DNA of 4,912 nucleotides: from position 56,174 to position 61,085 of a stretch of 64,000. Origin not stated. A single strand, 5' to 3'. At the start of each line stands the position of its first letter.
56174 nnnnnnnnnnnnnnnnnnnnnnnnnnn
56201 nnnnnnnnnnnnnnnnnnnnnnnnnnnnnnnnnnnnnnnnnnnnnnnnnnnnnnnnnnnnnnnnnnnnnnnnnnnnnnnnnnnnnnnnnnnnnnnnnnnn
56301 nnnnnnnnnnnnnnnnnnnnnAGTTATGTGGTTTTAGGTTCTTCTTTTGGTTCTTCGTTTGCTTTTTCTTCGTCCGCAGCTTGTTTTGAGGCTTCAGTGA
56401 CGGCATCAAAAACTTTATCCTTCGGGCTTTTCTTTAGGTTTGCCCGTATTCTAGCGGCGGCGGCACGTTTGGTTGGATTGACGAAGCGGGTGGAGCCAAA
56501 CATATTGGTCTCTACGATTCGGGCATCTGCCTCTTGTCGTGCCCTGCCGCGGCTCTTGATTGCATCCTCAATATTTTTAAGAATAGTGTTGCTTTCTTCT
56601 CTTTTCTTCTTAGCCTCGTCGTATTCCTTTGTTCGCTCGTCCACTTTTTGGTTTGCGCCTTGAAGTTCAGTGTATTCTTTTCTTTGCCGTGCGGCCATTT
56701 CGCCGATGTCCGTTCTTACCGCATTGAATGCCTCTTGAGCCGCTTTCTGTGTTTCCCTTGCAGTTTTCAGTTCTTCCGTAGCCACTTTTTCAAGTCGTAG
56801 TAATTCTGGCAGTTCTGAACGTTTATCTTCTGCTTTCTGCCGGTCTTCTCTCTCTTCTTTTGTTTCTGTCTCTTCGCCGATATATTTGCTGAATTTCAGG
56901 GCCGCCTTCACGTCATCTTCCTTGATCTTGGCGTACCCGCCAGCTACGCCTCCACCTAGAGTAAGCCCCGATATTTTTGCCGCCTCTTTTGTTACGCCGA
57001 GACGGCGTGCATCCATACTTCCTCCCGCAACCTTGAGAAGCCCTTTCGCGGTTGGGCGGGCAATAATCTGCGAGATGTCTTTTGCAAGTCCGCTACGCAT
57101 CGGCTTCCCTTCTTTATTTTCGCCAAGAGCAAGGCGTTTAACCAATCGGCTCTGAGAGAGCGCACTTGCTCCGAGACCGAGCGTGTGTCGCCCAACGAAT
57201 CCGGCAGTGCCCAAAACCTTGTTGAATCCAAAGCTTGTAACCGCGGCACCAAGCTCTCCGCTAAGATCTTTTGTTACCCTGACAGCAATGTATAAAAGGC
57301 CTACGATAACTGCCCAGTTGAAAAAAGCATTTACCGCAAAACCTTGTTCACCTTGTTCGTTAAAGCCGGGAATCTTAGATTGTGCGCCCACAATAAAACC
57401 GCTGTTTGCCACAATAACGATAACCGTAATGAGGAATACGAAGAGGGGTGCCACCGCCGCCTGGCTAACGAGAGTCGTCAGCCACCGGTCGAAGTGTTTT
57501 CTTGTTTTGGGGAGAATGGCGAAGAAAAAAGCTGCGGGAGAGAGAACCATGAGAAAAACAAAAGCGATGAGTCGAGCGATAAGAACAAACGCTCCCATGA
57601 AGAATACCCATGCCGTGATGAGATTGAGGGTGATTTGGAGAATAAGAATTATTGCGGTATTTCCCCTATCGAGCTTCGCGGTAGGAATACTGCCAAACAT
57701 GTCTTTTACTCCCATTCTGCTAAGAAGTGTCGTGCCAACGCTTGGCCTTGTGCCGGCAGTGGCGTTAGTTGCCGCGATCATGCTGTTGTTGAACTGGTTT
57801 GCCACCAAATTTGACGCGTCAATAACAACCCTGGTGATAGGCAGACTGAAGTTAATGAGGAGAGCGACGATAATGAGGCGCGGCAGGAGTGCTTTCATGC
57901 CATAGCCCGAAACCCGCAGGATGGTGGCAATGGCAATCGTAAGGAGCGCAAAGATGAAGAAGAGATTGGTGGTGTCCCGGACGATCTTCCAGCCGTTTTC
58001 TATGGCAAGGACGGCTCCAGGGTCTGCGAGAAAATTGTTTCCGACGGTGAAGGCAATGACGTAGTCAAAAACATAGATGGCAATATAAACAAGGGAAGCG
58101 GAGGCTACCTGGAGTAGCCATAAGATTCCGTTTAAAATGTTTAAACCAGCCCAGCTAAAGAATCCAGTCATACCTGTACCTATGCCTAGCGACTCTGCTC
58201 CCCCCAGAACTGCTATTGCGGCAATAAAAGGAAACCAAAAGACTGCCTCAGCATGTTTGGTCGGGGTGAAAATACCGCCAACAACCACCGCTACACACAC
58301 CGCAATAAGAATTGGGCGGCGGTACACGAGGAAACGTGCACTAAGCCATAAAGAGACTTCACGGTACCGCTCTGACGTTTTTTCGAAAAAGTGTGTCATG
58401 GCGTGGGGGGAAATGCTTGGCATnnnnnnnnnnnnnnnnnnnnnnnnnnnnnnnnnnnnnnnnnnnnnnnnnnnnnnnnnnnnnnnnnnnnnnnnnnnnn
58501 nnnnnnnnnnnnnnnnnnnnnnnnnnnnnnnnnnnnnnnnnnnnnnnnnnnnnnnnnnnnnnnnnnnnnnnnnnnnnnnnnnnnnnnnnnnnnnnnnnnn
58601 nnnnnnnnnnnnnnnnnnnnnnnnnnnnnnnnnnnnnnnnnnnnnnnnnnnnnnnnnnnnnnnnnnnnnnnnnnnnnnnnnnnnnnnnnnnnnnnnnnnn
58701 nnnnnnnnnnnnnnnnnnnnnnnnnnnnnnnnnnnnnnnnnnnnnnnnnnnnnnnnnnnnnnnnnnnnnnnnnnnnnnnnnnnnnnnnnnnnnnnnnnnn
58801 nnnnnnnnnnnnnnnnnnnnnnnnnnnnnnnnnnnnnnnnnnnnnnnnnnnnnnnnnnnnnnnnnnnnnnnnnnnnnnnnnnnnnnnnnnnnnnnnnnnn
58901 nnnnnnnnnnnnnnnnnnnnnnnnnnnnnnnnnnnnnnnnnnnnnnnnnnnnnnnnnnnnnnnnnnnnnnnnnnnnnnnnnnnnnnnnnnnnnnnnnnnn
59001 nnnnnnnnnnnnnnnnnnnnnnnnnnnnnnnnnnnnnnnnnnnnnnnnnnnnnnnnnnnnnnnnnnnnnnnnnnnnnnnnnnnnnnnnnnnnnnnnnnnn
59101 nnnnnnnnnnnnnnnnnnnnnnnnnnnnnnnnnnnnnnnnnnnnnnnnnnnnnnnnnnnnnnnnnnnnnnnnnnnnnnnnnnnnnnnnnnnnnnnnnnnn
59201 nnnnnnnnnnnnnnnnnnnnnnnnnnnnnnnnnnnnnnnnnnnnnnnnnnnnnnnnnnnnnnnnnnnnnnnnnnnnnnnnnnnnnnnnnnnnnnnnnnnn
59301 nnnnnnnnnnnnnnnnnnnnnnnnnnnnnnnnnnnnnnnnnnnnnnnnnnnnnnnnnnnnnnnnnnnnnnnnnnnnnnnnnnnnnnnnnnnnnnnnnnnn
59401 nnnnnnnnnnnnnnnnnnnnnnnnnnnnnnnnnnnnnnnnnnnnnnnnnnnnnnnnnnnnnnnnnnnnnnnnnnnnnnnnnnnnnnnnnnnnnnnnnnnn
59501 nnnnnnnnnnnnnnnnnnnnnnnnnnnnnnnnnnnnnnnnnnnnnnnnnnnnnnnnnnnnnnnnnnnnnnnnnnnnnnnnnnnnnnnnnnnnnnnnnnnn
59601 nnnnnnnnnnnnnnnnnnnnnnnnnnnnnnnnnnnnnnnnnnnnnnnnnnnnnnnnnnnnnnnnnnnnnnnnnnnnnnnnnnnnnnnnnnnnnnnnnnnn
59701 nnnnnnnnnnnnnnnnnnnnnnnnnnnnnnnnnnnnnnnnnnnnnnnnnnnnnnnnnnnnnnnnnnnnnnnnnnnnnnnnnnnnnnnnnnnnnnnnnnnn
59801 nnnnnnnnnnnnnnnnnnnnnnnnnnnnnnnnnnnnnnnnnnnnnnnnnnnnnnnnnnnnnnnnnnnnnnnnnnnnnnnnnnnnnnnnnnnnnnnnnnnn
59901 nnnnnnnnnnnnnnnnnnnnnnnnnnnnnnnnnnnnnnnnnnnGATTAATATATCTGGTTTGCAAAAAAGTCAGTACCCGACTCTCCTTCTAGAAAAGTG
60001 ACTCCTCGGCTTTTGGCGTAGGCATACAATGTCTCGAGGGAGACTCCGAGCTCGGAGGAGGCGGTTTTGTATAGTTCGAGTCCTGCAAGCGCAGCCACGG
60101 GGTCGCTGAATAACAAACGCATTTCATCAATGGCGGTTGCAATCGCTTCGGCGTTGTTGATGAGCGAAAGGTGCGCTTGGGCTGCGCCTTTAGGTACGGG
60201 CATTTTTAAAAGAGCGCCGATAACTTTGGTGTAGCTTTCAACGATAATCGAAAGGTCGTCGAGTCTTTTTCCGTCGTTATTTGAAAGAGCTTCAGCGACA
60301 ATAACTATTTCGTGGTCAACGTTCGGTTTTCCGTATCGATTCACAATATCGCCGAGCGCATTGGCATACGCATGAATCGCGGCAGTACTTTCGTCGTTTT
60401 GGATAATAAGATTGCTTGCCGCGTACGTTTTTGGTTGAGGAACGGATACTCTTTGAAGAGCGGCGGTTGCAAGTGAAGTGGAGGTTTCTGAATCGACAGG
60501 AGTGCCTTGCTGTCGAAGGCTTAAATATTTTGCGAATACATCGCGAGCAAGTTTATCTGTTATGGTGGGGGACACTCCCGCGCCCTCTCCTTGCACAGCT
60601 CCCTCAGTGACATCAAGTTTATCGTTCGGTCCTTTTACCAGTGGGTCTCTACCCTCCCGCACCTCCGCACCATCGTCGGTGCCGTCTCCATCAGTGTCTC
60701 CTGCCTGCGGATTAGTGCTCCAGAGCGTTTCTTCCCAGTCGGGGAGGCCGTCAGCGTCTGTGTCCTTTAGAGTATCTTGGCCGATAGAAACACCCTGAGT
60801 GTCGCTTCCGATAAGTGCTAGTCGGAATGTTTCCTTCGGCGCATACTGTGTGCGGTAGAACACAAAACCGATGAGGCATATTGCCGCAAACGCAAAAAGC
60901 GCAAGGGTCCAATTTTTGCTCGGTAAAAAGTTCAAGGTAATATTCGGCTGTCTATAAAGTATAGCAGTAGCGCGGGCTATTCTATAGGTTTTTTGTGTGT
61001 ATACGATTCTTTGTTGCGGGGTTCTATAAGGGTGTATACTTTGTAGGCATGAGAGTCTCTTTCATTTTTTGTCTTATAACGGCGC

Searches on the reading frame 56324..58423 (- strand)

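Call 22: search_protein_families(library=pfam, proteins=[window:56324-58423:-], max_evalue=0.001)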
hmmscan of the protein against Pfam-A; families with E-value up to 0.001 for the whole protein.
window:56324-58423:- (699 aa): 1 family
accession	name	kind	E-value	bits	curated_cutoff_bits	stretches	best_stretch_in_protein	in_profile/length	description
PF04610.19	TrbL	-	3.9e-05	23.9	25.9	1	178-355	23-192/215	TrbL/VirB6 plasmid conjugal transfer protein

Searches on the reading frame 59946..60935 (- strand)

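Call 22: search_protein_families(library=pfam, proteins=[window:59946-60935:-], max_evalue=0.001)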
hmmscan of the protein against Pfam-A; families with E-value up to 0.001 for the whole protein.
window:59946-60935:- (329 aa): 1 family
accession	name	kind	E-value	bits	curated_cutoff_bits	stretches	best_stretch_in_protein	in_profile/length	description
PF18884.5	TSP3_bac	-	0.00073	19.8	25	0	80-99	1-20/22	Bacterial TSP3 repeat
